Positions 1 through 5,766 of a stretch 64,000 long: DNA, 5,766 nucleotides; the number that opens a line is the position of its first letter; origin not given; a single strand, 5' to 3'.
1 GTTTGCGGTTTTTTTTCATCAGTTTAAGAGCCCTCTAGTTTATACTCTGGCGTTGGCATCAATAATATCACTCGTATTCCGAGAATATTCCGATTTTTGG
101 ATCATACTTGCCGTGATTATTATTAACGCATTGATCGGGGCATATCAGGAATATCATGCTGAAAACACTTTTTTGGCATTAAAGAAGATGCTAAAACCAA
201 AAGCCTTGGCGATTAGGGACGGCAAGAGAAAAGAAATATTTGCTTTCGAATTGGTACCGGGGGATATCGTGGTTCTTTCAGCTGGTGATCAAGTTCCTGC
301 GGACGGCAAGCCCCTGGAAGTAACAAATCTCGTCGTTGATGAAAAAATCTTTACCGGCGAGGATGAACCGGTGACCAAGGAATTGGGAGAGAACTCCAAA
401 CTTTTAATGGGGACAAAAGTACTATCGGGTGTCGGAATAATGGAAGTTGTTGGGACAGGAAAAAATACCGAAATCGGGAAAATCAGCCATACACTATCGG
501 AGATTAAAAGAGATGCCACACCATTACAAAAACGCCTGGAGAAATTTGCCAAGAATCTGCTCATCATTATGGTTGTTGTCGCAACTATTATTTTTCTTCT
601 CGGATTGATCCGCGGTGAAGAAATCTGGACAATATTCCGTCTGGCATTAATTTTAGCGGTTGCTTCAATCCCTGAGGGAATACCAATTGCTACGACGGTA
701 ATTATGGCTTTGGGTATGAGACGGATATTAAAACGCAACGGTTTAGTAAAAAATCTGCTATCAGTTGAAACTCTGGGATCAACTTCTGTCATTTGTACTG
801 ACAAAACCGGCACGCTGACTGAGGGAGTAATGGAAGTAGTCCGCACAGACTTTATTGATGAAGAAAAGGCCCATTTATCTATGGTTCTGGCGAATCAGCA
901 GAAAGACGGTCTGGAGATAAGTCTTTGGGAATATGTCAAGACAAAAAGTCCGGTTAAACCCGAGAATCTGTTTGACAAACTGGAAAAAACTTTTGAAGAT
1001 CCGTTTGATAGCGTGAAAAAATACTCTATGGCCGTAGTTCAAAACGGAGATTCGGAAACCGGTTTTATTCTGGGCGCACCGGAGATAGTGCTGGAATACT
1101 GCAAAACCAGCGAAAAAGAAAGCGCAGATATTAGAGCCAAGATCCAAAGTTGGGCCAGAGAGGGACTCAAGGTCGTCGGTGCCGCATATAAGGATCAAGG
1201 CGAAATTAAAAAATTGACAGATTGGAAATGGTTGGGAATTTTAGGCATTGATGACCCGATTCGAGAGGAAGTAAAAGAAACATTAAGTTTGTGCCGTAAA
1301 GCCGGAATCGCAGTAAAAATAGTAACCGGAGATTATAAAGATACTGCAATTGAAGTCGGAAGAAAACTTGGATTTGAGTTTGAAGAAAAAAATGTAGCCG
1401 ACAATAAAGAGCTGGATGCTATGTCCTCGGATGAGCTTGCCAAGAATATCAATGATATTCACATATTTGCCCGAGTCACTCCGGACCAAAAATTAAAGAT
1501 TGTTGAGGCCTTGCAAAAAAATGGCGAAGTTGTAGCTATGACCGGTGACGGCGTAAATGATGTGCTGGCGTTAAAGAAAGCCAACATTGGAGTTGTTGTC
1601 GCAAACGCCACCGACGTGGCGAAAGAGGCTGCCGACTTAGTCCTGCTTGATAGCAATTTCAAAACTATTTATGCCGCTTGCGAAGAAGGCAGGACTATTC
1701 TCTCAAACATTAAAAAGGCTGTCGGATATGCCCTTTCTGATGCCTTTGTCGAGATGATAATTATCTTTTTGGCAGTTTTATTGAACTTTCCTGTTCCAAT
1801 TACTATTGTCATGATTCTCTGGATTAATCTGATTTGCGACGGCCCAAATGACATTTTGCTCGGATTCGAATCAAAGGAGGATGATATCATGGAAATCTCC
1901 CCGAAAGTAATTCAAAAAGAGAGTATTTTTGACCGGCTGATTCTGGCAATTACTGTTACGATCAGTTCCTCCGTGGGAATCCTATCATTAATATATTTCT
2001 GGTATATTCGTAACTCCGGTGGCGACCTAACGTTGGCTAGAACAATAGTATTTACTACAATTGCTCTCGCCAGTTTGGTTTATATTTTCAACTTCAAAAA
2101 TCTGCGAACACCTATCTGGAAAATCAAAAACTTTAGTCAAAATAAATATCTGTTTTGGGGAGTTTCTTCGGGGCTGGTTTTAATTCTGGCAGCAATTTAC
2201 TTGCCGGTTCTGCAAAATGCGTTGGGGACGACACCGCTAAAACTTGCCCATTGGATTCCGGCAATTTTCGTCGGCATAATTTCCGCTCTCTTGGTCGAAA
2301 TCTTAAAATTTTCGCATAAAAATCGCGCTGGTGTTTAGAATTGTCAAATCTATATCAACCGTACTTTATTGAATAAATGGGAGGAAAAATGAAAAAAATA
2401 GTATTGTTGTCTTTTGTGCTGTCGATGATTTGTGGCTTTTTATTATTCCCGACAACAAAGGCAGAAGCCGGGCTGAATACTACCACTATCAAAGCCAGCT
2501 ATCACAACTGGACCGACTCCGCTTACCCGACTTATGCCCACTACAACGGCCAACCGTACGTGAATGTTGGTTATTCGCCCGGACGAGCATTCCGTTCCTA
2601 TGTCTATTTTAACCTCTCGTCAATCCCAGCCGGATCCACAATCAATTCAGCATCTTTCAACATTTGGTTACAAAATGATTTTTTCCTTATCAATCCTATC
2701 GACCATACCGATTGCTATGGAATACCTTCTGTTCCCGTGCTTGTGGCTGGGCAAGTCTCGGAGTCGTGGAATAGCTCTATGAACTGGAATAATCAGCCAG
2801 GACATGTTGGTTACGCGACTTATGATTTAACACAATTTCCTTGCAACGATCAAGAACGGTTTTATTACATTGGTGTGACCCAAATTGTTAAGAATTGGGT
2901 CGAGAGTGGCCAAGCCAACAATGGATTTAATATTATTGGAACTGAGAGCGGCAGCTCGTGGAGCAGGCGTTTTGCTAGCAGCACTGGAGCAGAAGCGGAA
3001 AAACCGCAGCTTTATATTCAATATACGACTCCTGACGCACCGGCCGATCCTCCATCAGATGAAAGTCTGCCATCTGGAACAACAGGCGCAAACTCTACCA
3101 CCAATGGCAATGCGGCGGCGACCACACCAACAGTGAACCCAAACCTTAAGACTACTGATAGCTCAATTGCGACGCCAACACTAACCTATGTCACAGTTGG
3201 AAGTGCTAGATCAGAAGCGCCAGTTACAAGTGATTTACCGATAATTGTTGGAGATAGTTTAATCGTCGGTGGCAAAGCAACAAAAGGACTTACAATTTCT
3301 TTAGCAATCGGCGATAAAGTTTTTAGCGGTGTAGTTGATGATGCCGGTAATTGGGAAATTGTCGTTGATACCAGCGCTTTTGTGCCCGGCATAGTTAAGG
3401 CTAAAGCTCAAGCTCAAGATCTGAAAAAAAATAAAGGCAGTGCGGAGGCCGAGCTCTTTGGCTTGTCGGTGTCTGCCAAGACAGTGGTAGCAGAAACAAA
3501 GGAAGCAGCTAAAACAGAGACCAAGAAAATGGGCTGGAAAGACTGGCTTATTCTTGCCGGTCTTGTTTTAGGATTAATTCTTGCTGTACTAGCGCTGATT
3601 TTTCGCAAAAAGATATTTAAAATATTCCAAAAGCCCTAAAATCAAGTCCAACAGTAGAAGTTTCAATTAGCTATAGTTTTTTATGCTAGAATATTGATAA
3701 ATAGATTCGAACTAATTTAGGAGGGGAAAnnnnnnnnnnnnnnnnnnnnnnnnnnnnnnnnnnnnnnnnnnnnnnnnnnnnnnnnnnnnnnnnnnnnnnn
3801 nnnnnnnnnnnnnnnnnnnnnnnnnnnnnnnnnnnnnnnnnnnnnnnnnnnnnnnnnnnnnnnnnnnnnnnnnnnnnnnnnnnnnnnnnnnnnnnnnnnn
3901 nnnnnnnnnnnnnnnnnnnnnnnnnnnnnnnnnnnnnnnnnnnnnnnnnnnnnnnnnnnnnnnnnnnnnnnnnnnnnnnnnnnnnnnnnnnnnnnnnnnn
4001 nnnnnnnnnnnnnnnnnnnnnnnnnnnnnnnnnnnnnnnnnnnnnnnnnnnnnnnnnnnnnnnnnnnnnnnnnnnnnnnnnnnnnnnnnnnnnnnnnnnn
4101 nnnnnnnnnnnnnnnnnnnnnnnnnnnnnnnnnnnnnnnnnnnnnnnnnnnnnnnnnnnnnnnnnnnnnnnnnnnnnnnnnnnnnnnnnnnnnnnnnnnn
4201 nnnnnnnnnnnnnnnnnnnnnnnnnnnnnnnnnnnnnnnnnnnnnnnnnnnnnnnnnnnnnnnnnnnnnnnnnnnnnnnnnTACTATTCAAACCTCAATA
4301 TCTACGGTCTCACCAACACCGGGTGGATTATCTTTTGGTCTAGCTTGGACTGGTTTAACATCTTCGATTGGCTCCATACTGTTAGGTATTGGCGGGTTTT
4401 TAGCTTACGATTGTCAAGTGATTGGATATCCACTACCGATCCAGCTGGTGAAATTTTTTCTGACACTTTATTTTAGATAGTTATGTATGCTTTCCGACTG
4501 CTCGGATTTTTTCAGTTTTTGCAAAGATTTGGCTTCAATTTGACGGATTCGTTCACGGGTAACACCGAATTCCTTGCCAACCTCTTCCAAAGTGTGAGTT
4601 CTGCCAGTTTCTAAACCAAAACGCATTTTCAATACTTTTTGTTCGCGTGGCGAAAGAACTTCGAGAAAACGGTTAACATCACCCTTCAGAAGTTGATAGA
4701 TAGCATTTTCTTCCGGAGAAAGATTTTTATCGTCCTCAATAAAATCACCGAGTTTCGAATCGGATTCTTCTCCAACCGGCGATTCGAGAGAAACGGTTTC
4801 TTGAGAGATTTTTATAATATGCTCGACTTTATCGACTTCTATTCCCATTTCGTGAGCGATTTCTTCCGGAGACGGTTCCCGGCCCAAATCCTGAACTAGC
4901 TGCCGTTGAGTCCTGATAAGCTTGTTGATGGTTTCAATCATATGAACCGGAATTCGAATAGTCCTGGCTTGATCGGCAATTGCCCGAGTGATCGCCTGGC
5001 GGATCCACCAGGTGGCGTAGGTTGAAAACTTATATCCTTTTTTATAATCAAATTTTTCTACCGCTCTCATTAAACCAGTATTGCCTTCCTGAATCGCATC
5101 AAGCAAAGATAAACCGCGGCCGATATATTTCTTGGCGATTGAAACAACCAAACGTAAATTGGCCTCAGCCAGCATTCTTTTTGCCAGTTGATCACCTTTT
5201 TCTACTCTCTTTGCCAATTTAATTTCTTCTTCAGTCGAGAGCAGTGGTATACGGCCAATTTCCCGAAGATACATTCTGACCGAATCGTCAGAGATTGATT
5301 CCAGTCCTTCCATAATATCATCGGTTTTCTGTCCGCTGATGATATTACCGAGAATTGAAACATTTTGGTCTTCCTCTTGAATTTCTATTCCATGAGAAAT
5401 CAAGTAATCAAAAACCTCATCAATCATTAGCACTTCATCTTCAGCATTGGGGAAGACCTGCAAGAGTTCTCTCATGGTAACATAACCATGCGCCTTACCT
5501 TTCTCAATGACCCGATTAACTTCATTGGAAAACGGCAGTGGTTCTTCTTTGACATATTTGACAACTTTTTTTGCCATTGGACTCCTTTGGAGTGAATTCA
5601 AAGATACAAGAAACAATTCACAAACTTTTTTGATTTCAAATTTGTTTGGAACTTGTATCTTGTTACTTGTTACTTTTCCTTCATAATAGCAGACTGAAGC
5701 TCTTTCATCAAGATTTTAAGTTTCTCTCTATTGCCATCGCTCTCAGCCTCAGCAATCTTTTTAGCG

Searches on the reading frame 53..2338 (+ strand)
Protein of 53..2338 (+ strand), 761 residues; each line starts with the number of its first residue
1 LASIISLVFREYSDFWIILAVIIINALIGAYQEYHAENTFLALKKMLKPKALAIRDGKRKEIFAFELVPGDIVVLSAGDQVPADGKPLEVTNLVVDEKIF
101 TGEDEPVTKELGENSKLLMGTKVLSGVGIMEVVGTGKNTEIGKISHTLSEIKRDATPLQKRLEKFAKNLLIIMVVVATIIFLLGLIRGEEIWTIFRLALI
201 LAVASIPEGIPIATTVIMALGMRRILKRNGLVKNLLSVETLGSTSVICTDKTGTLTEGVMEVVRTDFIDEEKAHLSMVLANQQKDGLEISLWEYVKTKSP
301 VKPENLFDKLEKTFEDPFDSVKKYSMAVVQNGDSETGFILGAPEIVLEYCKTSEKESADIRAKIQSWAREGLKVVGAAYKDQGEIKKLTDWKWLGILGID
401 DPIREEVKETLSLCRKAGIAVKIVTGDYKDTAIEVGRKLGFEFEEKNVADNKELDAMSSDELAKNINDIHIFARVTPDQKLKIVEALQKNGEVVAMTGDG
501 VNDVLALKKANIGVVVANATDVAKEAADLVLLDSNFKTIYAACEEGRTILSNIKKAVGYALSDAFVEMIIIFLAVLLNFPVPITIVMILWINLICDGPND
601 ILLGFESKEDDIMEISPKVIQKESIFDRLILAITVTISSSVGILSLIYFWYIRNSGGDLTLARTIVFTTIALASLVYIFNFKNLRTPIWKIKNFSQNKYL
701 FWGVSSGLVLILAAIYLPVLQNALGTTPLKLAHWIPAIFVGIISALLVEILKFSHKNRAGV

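Call 9: search_protein_families(library=ncbifam, proteins=[window:53-2338:+], max_evalue=0.00001)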
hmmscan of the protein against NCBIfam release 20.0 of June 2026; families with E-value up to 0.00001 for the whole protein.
window:53-2338:+ (761 aa): 24 families
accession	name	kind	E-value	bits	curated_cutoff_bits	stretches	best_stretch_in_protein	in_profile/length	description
TIGR01522.1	ATPase-IIA2_Ca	equivalog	1.9e-149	499.1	798.3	1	2-758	70-853/854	calcium-transporting P-type ATPase, PMR1-type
TIGR01116.1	ATPase-IIA1_Ca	equivalog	4.1e-130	435.3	703.4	2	318-754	381-797/799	calcium-translocating P-type ATPase, SERCA-type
TIGR01647.1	ATPase-IIIA_H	equivalog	1.5e-122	410.3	615.5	1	2-683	45-725/755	plasma-membrane proton-efflux P-type ATPase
TIGR01517.1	ATPase-IIB_Ca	equivalog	4e-112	376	507.05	1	17-752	124-877/882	calcium-translocating P-type ATPase, PMCA-type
TIGR01106.1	ATPase-IIC_X-K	subfamily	1.8e-95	320.8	946.1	2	18-267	110-367/997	Na,H/K antiporter P-type ATPase subunit alpha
TIGR01494.1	ATPase_P-type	subfamily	1.6e-93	313.8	62.3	3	18-272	2-239/478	HAD-IC family P-type ATPase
TIGR01523.1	ATPase-IID_K-Na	equivalog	2e-89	300.5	645.05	3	304-755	477-989/997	potassium/sodium efflux P-type ATPase, fungal-type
TIGR01524.1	ATPase-IIIB_Mg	equivalog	1e-85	288.3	610.75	1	4-655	80-764/867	magnesium-translocating P-type ATPase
NF011702.0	PRK15122.1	subfamily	1.5e-76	258.1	975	2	115-740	245-886/907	magnesium-translocating P-type ATPase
TIGR01525.1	ATPase-IB_hvy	subfamily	1.9e-75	254.8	346.25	2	2-443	8-427/560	heavy metal translocating P-type ATPase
TIGR01512.1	ATPase-IB2_Cd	subfamily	2.1e-54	185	313.5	2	2-265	8-255/494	cadmium family heavy metal-translocating P-type ATPase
TIGR01511.1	ATPase-IB1_Cu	subfamily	6.9e-51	173.7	397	2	12-297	39-314/542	copper-translocating P-type ATPase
TIGR01657.1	P-ATPase-V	hypoth_equivalog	4.2e-49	166.9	618.25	3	23-281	201-485/1055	ATP13A2 family polyamine export P-type ATPase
NF008262.1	PRK11033.1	equivalog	8.9e-44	150.1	1005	1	2-562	185-690/731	zinc/cadmium/mercury/lead-transporting ATPase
NF033775.1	P_type_ZntA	exception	7.6e-37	127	1240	2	17-275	205-463/732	Zn(II)/Cd(II)/Pb(II) translocating P-type ATPase ZntA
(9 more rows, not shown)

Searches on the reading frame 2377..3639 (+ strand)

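Call 9: search_protein_families(library=ncbifam, proteins=[window:2377-3639:+], max_evalue=0.00001)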
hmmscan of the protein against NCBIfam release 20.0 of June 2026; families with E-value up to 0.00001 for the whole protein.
window:2377-3639:+ (420 aa): 1 family
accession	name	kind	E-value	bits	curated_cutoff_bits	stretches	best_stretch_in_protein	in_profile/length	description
NF033679.1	DNRLRE_dom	domain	1.1e-21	77.6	34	1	44-214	3-163/164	DNRLRE domain-containing protein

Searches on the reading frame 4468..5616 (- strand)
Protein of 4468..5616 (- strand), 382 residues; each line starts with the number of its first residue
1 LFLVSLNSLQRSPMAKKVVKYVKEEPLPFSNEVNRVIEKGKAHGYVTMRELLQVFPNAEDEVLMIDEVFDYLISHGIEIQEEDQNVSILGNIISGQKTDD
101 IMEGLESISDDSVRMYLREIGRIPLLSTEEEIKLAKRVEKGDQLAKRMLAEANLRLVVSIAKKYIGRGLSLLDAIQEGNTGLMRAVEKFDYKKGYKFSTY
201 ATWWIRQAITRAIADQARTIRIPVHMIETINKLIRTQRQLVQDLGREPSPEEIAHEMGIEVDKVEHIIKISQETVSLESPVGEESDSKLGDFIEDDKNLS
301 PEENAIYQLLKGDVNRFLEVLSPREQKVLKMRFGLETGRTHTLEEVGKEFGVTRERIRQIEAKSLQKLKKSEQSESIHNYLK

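Call 9: search_protein_families(library=ncbifam, proteins=[window:4468-5616:-], max_evalue=0.00001)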
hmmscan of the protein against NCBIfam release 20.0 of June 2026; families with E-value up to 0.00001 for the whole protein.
window:4468-5616:- (382 aa): 47 families (the best 25 are shown)
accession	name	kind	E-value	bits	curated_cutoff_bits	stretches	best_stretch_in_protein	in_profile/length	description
NF006666.0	PRK09210.1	equivalog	5e-153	509.8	572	1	27-381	10-369/370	RNA polymerase sigma factor RpoD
NF004208.0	PRK05658.1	equivalog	5.1e-149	498.2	555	2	144-381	392-629/631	RNA polymerase sigma factor RpoD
NF004561.0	PRK05901.1-3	equivalog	1.2e-121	407.4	582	1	143-381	298-536/537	RNA polymerase sigma factor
NF004560.0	PRK05901.1-1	equivalog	1e-115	387.8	711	2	144-381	278-515/516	RNA polymerase sigma factor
TIGR02393.1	RpoD_Cterm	equivalog_domain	3.3e-113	377.1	354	1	145-381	1-237/238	RNA polymerase sigma factor RpoD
NF005643.0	PRK07406.1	equivalog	1.5e-112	376.5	500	2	143-382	159-397/397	RNA polymerase sigma factor RpoD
NF004562.0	PRK05901.1-4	equivalog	1.3e-111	373.8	779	2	143-381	315-553/571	RNA polymerase sigma factor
NF005920.0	PRK07921.1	subfamily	2.2e-110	368.7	464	1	143-380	89-326/328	RNA polymerase sigma factor SigB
TIGR02997.1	Sig70-cyanoRpoD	subfamily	7e-105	350.5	384.5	2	143-369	73-298/298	RNA polymerase sigma factor, RpoD/SigA family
NF041931.2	MzaA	equivalog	7.8e-101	339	800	1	145-381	476-714/726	MZA anti-phage system associated sigma-70 family RNA polymerase sigma factor MzaA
TIGR02394.1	rpoS_proteo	equivalog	7.8e-99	330.8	378.7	1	107-377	9-279/285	RNA polymerase sigma factor RpoS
NF004207.0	PRK05657.1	equivalog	2.2e-97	326.3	394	1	99-377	44-322/329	RNA polymerase sigma factor RpoS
NF005785.0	PRK07598.1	equivalog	8e-96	321.4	554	2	137-381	168-411/415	RNA polymerase sigma factor SigC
NF004566.0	PRK05901.2-4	equivalog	1e-91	308.4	531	1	65-379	95-441/448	RNA polymerase sigma factor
NF004565.0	PRK05901.2-3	equivalog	1.4e-91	307.8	484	1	108-381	213-499/501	RNA polymerase sigma factor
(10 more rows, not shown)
